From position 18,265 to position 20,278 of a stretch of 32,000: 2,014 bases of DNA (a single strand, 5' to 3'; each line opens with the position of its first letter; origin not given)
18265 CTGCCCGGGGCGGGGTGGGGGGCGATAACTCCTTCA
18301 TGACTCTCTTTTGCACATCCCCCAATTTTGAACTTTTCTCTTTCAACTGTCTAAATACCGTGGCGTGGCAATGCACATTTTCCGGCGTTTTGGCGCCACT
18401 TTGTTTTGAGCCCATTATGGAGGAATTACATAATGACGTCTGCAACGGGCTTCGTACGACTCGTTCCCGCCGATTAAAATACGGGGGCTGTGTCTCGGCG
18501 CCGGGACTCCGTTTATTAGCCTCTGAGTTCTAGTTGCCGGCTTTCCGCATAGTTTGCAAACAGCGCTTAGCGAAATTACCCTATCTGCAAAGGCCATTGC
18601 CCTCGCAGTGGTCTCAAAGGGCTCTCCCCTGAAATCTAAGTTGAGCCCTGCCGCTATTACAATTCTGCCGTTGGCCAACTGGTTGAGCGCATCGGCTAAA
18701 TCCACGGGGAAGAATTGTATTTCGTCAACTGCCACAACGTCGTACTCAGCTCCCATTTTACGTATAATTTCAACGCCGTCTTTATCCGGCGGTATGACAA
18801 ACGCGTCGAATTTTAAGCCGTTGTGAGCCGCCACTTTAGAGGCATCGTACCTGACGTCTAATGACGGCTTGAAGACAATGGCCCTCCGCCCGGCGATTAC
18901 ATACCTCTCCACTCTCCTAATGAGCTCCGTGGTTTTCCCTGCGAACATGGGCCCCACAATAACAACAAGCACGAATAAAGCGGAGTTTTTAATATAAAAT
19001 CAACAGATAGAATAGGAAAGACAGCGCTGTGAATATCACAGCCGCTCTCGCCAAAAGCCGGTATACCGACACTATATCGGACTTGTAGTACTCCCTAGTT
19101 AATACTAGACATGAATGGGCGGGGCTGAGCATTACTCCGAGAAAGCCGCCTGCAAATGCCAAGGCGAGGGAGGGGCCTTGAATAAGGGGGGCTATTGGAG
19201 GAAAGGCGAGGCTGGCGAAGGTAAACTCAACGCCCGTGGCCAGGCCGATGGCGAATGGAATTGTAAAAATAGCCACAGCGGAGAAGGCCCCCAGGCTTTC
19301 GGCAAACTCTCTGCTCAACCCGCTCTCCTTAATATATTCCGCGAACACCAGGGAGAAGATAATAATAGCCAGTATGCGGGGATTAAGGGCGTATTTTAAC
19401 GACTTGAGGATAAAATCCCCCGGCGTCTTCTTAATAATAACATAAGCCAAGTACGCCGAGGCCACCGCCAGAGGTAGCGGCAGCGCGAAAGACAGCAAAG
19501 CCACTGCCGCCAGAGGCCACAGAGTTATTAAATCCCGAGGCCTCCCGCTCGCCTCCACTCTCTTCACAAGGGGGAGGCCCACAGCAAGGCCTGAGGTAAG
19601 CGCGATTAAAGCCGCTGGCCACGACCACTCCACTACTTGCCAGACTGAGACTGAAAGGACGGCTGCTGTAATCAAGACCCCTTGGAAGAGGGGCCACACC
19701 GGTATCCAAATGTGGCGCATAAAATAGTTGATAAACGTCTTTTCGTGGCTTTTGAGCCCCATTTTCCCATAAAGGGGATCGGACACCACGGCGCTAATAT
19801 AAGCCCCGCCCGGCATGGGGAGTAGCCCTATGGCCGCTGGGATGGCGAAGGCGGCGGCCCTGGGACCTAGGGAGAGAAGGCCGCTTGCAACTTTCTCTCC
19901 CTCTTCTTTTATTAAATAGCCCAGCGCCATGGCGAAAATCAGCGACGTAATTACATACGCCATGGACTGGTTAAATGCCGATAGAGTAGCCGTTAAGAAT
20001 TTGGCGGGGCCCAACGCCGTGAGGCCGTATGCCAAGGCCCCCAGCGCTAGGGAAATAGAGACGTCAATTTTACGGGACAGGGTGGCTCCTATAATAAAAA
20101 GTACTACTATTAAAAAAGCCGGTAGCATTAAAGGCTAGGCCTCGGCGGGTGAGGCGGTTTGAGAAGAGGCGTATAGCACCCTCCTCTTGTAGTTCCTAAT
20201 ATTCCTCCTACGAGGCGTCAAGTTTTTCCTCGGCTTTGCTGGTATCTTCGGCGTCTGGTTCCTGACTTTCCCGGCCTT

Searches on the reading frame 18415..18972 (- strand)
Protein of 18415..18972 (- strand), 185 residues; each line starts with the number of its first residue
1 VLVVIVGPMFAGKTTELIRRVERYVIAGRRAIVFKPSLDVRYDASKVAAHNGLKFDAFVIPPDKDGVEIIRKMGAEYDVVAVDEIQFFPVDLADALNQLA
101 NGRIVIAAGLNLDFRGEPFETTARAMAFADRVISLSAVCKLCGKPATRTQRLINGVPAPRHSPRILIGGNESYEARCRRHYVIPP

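Call 12: find_related_loci(query=window:18418-18972:-, collection=genome_contigs, flank=6000)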
Query window:18418-18972:- (185 aa) in genome_contigs; peptide patterns used: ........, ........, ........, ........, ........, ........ (x = any residue, [..] = any of these).
600 stretches matched a pattern (row limit reached: there are more); 504 encode a relative of the query (tblastn E <= 1e-3); the best 80 are kept; 80 distinct loci.
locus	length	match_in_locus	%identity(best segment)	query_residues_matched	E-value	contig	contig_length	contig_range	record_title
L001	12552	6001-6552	82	1-184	4e-101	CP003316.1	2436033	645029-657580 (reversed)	Pyrobaculum oguniense TE7, complete genome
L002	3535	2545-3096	80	1-184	3e-100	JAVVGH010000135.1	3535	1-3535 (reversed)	MAG: Pyrobaculum sp. isolate PSS.bin.21 NODE_4164_length_3535_cov_119.777011, whole genome shotgun sequence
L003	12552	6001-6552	79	1-184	3e-98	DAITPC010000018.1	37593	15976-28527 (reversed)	MAG TPA_asm: Pyrobaculum sp. isolate CTOTU25734 NODE_52_length_37593_cov_167.409052, whole genome shotgun sequence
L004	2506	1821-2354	73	7-184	1e-91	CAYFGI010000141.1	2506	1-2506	MAG TPA_asm: uncultured Thermoproteaceae archaeon isolate DRP004690_co1_28 genome assembly, contig: NODE_4139_length_250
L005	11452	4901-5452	71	1-184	5e-88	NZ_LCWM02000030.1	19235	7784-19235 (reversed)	Thermoproteus sp. CP80 NODE_133_length_19235_cov_176.807_ID_1682078, whole genome shotgun sequence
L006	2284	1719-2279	59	1-184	4e-75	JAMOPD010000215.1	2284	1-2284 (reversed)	MAG: Thermococcaceae archaeon isolate 4559-240_metabat1_scaf2bin.019 4559-240_scaffold_28847_c1, whole genome shotgun se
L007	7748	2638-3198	59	1-184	5e-73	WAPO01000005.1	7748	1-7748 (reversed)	MAG: Thermococcus sp. isolate S144_40 k151_106200, whole genome shotgun sequence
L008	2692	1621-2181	60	1-184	1e-73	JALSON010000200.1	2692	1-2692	MAG: Thermococcaceae archaeon isolate 356-284_metabat1_scaf2bin.116 356-284_scaffold_34949_c1, whole genome shotgun sequ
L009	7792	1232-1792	58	1-184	2e-72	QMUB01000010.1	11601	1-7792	MAG: Thermococci archaeon isolate B89_G9 B89_Guay9_scaffold_06196, whole genome shotgun sequence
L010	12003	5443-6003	58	1-184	2e-72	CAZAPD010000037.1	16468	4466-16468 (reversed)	MAG TPA_asm: uncultured Thermococci archaeon isolate binchicken_co219_303 genome assembly, contig: k141_1487089, whole g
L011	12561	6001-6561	57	1-184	1e-71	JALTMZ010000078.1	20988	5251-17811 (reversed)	MAG: Thermococcus sp. isolate S139_metabat2_scaf2bin.061_VB S139_NODE_1897_length_20988_cov_1.486602, whole genome shotg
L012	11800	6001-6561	62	1-184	2e-71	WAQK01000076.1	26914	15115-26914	MAG: Pyrodictiaceae archaeon isolate S146_92_esom k151_558520, whole genome shotgun sequence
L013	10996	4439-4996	56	1-183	1e-70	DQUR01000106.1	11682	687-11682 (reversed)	MAG TPA_asm: Thermococcus paralvinellae isolate SZUA-1476 k95_122738, whole genome shotgun sequence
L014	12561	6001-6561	59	1-184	2e-70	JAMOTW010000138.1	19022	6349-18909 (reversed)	MAG: Thermococcus sp. isolate 4571-419_metabat2_scaf2bin.055 4571-419_scaffold_397_c1, whole genome shotgun sequence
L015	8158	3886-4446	57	1-184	1e-70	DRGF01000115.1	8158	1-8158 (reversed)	MAG TPA_asm: Thermococcus sp. isolate HyVt-34 Ga0136651_10003939, whole genome shotgun sequence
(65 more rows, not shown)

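Call 13: search_protein_families(library=pfam, proteins=[window:18418-18972:-])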
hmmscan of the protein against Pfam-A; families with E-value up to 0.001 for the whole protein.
window:18418-18972:- (185 aa): 1 family
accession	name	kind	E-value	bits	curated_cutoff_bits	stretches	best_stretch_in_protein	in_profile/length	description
PF00265.24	TK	-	1.1e-47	162.6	20.6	1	2-181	3-176/176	Thymidine kinase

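Call 16: find_encoding_contigs(protein=window:18415-18972:-, flank=3000, max_places=10)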
Protein window:18415-18972:- (185 aa): 22 contigs read that carry it; 10 places shown.
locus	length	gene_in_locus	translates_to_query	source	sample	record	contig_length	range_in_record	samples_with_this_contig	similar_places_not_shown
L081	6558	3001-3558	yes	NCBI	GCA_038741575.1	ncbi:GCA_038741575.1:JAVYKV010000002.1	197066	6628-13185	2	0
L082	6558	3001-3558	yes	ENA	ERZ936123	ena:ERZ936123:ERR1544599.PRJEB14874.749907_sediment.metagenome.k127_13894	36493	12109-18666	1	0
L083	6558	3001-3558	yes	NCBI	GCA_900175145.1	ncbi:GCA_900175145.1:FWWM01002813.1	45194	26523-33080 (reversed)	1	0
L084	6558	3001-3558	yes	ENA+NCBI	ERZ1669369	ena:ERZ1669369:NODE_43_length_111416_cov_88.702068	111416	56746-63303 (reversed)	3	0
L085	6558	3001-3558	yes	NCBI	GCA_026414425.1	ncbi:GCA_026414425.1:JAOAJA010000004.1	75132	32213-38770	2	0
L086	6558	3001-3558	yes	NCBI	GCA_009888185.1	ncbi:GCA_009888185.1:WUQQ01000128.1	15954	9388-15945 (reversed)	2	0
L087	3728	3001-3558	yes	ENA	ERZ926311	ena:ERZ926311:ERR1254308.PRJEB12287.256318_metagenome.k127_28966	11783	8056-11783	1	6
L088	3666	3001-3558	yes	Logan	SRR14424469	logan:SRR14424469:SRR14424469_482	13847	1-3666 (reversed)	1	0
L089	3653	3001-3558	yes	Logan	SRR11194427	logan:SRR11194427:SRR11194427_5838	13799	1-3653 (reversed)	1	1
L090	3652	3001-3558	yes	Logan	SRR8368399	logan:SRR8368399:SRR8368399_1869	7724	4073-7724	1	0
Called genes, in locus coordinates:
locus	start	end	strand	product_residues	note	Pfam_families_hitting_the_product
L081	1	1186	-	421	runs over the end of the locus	PF03600:CitMHS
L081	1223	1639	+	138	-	PF01980:TrmO_N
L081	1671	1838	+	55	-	PF04758:Ribosomal_S30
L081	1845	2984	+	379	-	PF04165:DUF401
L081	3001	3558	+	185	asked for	PF00265:TK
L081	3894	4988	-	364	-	PF04055:Radical_SAM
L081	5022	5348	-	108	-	PF13187:Fer4_9 (faint), PF00037:Fer4, PF12797:Fer4_2, PF12837:Fer4_6, PF13237:Fer4_10, PF13459:Fer4_15 (faint), PF14697:Fer4_21, PF12838:Fer4_7, +1 more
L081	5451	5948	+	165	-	PF04967:HTH_10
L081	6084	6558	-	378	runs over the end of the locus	PF05626:DUF790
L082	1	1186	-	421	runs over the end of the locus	PF03600:CitMHS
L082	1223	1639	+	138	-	PF01980:TrmO_N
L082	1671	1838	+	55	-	PF04758:Ribosomal_S30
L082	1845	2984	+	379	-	PF04165:DUF401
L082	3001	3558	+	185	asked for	PF00265:TK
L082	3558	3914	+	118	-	-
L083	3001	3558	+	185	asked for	PF00265:TK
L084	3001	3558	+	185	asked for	PF00265:TK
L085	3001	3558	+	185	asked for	PF00265:TK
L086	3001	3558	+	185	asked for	PF00265:TK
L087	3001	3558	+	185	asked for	PF00265:TK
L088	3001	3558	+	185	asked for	PF00265:TK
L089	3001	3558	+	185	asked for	PF00265:TK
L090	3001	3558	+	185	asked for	PF00265:TK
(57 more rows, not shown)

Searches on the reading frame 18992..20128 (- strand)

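Call 13: search_protein_families(library=pfam, proteins=[window:18992-20128:-])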
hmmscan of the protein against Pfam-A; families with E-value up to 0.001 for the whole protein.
window:18992-20128:- (379 aa): 1 family
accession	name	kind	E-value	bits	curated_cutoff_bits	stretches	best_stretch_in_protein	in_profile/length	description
PF04165.18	DUF401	-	5.1e-45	154.9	24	1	12-377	12-393/393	Protein of unknown function (DUF401)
